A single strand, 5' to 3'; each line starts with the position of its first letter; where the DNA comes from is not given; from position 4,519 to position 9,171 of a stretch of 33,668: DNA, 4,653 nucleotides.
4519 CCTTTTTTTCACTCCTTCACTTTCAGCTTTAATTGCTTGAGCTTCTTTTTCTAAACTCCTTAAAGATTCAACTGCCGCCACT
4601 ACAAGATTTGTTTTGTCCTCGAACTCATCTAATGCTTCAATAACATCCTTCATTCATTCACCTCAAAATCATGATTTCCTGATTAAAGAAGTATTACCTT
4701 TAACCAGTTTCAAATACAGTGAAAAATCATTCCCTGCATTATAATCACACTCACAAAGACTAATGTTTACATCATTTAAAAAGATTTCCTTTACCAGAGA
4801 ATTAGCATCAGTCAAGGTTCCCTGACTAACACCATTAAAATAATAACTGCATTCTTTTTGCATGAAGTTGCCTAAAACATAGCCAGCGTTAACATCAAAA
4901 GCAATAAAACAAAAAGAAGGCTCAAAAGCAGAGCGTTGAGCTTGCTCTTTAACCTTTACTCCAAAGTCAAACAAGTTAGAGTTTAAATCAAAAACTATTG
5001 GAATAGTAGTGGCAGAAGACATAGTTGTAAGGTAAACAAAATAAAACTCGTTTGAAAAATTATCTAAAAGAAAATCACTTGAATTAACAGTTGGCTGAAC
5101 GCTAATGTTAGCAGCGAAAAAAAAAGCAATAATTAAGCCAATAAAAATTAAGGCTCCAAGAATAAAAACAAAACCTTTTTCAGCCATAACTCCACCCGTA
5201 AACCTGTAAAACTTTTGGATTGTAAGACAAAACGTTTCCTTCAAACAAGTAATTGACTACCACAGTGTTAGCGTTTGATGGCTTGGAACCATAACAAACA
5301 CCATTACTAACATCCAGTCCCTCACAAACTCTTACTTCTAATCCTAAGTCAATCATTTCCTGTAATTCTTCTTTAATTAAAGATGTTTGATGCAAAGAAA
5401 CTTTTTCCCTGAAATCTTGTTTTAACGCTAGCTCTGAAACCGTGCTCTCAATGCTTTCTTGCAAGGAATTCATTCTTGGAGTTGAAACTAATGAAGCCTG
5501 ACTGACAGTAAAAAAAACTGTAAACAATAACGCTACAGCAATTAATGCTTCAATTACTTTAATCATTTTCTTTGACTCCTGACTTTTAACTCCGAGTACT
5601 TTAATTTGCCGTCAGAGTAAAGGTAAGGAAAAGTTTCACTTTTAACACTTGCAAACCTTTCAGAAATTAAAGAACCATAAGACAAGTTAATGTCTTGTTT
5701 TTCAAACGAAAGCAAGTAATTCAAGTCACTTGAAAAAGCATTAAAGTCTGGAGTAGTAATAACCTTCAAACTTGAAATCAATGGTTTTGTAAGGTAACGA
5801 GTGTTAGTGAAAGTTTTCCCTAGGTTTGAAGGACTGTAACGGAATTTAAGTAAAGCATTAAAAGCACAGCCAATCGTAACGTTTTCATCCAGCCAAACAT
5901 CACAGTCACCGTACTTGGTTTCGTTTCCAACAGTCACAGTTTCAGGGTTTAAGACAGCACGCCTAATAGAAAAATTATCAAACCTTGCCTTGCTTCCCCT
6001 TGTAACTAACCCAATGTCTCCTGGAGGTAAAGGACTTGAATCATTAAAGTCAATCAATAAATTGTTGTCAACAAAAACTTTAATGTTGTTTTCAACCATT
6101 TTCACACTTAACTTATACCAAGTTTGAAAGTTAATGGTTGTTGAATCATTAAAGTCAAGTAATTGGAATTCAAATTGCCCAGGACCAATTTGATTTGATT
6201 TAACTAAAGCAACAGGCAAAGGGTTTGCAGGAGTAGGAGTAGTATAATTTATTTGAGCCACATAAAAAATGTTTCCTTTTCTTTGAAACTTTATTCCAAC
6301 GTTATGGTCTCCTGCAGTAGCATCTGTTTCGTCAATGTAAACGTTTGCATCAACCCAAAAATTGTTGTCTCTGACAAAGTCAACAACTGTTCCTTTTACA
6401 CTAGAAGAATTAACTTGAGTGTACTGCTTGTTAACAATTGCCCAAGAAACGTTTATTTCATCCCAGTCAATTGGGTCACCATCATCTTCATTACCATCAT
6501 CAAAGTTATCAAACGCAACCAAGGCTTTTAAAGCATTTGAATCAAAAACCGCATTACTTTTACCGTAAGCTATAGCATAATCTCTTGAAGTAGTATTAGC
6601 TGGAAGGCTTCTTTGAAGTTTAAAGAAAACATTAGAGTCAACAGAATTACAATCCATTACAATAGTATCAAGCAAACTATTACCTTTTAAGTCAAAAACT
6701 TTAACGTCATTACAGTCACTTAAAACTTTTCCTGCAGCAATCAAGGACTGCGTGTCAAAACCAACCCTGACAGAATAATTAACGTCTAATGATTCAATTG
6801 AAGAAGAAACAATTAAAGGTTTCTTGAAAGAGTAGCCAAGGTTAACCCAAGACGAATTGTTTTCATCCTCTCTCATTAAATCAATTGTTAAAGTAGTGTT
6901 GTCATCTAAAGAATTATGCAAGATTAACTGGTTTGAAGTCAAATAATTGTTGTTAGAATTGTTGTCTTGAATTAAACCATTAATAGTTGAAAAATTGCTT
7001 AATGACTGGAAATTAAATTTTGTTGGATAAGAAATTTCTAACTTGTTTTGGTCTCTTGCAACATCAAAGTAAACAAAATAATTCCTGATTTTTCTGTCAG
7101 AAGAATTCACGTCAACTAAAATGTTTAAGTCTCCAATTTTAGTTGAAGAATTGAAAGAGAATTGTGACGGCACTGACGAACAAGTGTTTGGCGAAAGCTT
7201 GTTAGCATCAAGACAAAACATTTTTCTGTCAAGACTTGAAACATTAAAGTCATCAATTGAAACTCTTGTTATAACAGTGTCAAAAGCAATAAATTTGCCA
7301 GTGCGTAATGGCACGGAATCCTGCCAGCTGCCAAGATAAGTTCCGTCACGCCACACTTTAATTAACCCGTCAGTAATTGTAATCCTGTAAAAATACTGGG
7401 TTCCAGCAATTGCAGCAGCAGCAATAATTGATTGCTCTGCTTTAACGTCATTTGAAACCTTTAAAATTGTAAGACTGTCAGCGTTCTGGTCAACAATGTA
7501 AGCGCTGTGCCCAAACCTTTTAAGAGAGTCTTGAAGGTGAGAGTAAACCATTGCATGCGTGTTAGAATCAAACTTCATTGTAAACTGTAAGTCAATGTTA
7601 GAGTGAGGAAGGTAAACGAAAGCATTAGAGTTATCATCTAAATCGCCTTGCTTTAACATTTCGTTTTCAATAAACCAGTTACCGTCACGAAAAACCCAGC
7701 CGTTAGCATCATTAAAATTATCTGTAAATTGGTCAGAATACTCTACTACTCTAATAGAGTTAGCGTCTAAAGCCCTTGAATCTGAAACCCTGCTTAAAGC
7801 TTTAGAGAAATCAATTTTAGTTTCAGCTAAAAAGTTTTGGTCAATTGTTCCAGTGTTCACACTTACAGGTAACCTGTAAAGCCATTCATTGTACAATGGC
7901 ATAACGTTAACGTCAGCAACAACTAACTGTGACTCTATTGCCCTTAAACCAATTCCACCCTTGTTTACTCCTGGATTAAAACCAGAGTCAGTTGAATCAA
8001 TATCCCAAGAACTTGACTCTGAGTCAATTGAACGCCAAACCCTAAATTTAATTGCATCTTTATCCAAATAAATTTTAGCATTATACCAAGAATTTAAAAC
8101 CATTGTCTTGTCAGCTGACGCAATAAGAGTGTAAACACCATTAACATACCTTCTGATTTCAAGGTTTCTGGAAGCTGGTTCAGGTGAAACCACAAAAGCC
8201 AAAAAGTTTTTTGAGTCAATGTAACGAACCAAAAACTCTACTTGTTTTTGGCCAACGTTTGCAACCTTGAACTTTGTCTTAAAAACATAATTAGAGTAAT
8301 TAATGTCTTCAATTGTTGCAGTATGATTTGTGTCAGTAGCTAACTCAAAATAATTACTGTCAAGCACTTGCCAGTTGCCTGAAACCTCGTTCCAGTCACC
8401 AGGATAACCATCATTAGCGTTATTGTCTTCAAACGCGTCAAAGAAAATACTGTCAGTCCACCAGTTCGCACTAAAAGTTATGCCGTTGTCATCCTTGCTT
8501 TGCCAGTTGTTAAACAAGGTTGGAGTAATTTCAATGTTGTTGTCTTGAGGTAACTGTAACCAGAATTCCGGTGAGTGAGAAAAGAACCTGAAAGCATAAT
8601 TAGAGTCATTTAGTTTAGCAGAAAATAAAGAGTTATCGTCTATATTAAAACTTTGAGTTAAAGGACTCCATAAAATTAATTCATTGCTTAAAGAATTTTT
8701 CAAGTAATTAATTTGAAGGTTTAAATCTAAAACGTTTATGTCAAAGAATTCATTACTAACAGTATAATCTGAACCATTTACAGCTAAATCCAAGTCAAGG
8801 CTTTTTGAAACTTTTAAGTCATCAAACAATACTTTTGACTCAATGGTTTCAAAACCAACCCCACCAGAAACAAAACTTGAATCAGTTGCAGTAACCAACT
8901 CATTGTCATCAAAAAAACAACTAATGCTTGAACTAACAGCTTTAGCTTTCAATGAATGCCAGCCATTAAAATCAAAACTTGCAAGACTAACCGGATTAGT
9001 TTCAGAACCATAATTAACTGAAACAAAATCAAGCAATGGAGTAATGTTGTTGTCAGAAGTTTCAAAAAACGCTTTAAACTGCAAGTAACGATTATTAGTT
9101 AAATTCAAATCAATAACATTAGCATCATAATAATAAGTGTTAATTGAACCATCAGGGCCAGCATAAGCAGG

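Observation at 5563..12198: Giant protein architecture: integrin/CRTAC1-like seven-blade FG-GAP propeller plus LamG plus at least four lectin-type jelly-rolls on an N-terminal helix anchor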

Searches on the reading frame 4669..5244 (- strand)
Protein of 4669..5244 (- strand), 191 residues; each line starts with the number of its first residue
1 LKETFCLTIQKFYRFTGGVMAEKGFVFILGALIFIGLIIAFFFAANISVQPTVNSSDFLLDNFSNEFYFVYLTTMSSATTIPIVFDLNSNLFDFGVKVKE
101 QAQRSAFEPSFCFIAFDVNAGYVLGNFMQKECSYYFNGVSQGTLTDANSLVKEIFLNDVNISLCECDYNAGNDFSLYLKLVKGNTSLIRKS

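Call 9: search_protein_families(library=pfam, proteins=[window:4669-5244:-], max_evalue=1)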
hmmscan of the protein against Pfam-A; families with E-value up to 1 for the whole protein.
window:4669-5244:- (191 aa): 2 families
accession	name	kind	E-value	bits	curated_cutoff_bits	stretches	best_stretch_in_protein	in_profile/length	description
PF22571.1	LiaI-LiaF-TM_PspC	-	0.022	15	27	1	23-85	35-97/142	PspC transmembrane region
PF00375.23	SDF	-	0.031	13.7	27.9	1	5-86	186-264/387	Sodium:dicarboxylate symporter family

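Call 89: search_protein_families(library=ncbifam, proteins=[window:4672-5187:-], max_evalue=1)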
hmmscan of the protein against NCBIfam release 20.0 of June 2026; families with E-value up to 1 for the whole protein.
seq(172 aa): 2 families
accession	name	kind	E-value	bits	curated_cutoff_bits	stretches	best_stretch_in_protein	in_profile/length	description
NF007301.0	PRK09781.1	equivalog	0.064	12.7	373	1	50-91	82-123/181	hypothetical protein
TIGR03041.1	PS_antenn_a_b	subfamily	0.08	12.4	335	1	3-59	229-285/321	chlorophyll a/b binding light-harvesting protein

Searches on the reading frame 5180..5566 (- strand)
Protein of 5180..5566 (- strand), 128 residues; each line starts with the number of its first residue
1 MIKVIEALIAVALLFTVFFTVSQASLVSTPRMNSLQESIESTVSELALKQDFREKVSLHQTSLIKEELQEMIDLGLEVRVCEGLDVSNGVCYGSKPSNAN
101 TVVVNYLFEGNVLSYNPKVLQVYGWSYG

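Call 9: search_protein_families(library=pfam, proteins=[window:5180-5566:-], max_evalue=1)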
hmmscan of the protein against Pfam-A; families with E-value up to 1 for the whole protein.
window:5180-5566:- (128 aa): 2 families
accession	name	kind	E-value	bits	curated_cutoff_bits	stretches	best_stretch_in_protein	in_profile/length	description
PF08510.17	PIG-P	-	0.089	13.1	39.3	1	4-77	47-114/121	PIG-P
PF13786.12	DUF4179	-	0.1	13.5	30.1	1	5-61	7-68/94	Domain of unknown function (DUF4179)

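Call 89: search_protein_families(library=ncbifam, proteins=[window:5180-5566:-], max_evalue=1)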
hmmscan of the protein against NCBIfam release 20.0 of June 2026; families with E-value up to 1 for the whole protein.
window:5180-5566:- (128 aa): 0 families

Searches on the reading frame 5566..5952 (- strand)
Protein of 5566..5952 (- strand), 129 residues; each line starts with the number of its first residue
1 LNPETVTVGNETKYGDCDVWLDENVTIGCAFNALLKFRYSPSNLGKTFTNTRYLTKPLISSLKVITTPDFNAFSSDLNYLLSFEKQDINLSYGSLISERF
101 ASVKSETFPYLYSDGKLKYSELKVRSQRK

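Call 70: search_solved_structures(query=window:5566-5952:-, max_evalue=1)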
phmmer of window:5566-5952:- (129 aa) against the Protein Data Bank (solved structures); distinct sequences matched with E-value up to 1: 0.

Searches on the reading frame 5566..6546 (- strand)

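Call 16: search_protein_families(library=pfam, proteins=[window:5566-6546:-], max_evalue=1)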
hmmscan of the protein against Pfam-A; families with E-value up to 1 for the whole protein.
seq(327 aa): 3 families
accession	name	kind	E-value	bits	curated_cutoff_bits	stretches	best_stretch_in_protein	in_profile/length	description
PF06439.18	3keto-disac_hyd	-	1.8e-07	31.8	26.8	1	133-195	117-187/187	3-keto-disaccharide hydrolase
PF19763.6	DUF6250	-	0.00082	19.7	26.9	1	136-192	109-165/165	Domain of unknown function (DUF6250)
PF21708.4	Glyco_hydro_59_C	-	0.035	14.5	27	1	136-196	113-174/175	Galactocerebrosidase, C-terminal lectin domain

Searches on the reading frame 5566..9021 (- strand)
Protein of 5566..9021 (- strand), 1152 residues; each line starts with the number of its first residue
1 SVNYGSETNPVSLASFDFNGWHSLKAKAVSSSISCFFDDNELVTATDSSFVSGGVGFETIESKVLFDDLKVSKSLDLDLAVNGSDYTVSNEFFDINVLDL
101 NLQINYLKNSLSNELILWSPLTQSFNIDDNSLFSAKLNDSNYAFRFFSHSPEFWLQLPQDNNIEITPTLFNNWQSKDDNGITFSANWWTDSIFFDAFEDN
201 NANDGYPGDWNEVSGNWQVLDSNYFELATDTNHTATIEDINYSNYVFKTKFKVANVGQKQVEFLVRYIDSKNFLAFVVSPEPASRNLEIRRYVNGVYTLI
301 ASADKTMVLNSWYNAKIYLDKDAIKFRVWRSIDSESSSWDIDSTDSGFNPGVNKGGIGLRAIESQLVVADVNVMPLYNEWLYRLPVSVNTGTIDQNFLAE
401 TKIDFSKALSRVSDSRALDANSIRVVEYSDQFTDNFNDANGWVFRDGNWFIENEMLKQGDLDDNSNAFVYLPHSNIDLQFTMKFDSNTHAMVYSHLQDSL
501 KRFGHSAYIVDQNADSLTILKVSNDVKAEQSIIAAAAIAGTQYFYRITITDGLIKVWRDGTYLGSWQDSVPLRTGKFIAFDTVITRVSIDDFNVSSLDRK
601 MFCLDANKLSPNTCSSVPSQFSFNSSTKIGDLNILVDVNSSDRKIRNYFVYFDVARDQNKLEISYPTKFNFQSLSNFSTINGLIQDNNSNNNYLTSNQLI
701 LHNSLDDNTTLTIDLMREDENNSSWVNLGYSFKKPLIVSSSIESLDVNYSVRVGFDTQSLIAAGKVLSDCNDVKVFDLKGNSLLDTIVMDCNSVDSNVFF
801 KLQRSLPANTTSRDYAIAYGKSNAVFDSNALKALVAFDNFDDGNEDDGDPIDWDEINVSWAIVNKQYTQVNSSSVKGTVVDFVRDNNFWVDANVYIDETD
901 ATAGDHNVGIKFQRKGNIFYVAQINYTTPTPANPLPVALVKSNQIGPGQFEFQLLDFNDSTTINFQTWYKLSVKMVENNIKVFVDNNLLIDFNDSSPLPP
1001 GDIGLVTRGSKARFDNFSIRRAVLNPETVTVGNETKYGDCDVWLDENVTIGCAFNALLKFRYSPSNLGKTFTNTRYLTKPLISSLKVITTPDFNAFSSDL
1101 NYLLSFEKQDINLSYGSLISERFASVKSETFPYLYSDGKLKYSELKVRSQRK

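Call 20: find_homologous_proteins(query=window:5566-9021:-, max_evalue=0.001)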
Query seq(1152 aa): 8000 candidates shared short words with the query, none scored E <= 0.001.

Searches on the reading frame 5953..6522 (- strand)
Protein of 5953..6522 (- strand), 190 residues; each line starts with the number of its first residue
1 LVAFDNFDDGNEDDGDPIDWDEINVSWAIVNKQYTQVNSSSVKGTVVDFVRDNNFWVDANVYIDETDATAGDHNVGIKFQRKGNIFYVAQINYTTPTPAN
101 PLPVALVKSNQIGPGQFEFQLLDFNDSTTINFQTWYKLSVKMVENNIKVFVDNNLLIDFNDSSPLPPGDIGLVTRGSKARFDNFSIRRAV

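Call 67: search_solved_structures(query=A4, max_evalue=0.01)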
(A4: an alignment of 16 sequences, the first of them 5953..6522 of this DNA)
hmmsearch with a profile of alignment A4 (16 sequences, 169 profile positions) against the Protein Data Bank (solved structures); distinct sequences matched with E-value up to 0.01: 7.
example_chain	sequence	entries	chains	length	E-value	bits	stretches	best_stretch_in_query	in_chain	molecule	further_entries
4b1l_A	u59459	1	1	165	3.8e-25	92.2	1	10-164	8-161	LEVANASE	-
4azz_A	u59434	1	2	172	5.9e-25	91.6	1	10-165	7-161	LEVANASE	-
4b1m_A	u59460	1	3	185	7.6e-25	91.2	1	10-164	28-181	LEVANASE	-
4jqt_A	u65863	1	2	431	4.6e-07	33.4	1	7-154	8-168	putative glycosyl hydrolase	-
3zr5_A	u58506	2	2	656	0.00064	23.1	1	36-168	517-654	GALACTOCEREBROSIDASE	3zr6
4ccc_A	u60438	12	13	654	0.00065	23.1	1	36-168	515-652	GALACTOCEREBROSIDASE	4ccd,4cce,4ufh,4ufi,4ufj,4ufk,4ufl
5joz_A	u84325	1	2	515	0.0055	20.1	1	49-156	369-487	Non-reducing end alpha-L-arabinofuranosidase BoGH43B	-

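Call 68: search_protein_families(library=pfam, alignment_id=A4, max_evalue=0.01)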
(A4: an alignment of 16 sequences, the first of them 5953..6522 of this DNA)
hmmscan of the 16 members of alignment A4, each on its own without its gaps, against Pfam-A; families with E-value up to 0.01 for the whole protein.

A. member 1, window:5953-6522:- (190 aa): 2 families
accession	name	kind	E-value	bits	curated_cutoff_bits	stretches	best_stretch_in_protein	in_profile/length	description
PF06439.18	3keto-disac_hyd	-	4.9e-08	33.7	26.8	1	124-187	116-187/187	3-keto-disaccharide hydrolase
PF19763.6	DUF6250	-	0.00026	21.3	26.9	1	128-184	109-165/165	Domain of unknown function (DUF6250)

B. families by the number of members that match (of 16 scanned): 8 families
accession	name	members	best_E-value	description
PF06439.18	3keto-disac_hyd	13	6.9e-11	3-keto-disaccharide hydrolase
PF21708.4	Glyco_hydro_59_C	6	3.2e-06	Galactocerebrosidase, C-terminal lectin domain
PF13385.13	Laminin_G_3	5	7.9e-08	Concanavalin A-like lectin/glucanases superfamily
PF19763.6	DUF6250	4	0.00021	Domain of unknown function (DUF6250)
PF17851.8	GH43_C2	2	0.00025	Beta xylosidase C-terminal Concanavalin A-like domain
PF23918.1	DUF7257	1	0.00016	Domain of unknown function (DUF7257)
PF17995.8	GH101_N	1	0.0037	Endo-alpha-N-acetylgalactosaminidase N-terminal domain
PF08787.18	Alginate_lyase2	1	0.006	Alginate lyase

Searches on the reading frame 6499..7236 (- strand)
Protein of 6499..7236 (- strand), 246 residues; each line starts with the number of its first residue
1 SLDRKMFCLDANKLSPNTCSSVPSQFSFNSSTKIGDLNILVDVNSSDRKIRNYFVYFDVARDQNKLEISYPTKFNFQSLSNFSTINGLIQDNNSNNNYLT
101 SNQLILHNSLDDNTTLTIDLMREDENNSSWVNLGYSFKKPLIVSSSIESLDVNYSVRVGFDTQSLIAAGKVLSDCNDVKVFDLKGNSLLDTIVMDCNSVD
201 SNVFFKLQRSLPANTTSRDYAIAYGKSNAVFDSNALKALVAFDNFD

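Call 16: search_protein_families(library=pfam, proteins=[window:6499-7236:-], max_evalue=1)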
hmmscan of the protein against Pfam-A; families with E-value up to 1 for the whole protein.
seq(246 aa): 1 family
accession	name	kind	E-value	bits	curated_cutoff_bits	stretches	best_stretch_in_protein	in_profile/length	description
PF10102.14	DUF2341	-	0.00021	22.1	23.4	1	174-245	1-71/84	Domain of unknown function (DUF2341)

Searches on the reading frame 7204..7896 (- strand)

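Call 16: search_protein_families(library=pfam, proteins=[window:7204-7896:-], max_evalue=1)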
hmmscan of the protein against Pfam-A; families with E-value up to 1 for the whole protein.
seq(231 aa): 2 families
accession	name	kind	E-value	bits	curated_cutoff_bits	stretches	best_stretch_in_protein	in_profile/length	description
PF06439.18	3keto-disac_hyd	-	0.0025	18.4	26.8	1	58-194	3-154/187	3-keto-disaccharide hydrolase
PF19763.6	DUF6250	-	0.0052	17.1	26.9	1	162-217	111-165/165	Domain of unknown function (DUF6250)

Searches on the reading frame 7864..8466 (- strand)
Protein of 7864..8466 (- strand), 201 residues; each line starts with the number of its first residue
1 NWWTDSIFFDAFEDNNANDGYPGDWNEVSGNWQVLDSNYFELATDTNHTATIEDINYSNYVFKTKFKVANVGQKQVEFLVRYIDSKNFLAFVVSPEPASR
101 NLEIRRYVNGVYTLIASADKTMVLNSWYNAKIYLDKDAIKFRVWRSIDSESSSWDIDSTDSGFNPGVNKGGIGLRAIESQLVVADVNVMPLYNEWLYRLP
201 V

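Call 16: search_protein_families(library=pfam, proteins=[window:7864-8466:-], max_evalue=1)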
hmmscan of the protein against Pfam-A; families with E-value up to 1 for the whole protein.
seq(201 aa): 1 family
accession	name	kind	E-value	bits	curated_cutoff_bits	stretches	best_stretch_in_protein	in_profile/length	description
PF10637.15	Ofd1_CTDD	-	0.021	14.7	27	1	74-123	106-158/255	Oxoglutarate and iron-dependent oxygenase degradation C-term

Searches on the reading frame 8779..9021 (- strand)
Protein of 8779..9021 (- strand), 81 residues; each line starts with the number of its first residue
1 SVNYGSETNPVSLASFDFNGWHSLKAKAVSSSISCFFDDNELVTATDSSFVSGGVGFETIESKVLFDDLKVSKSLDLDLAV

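Call 16: search_protein_families(library=pfam, proteins=[window:8779-9021:-], max_evalue=1)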
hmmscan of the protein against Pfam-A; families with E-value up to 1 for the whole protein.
seq(81 aa): 1 family
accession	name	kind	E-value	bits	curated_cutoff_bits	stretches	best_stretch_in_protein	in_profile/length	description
PF06439.18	3keto-disac_hyd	-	0.028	14.9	26.8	1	7-71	113-186/187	3-keto-disaccharide hydrolase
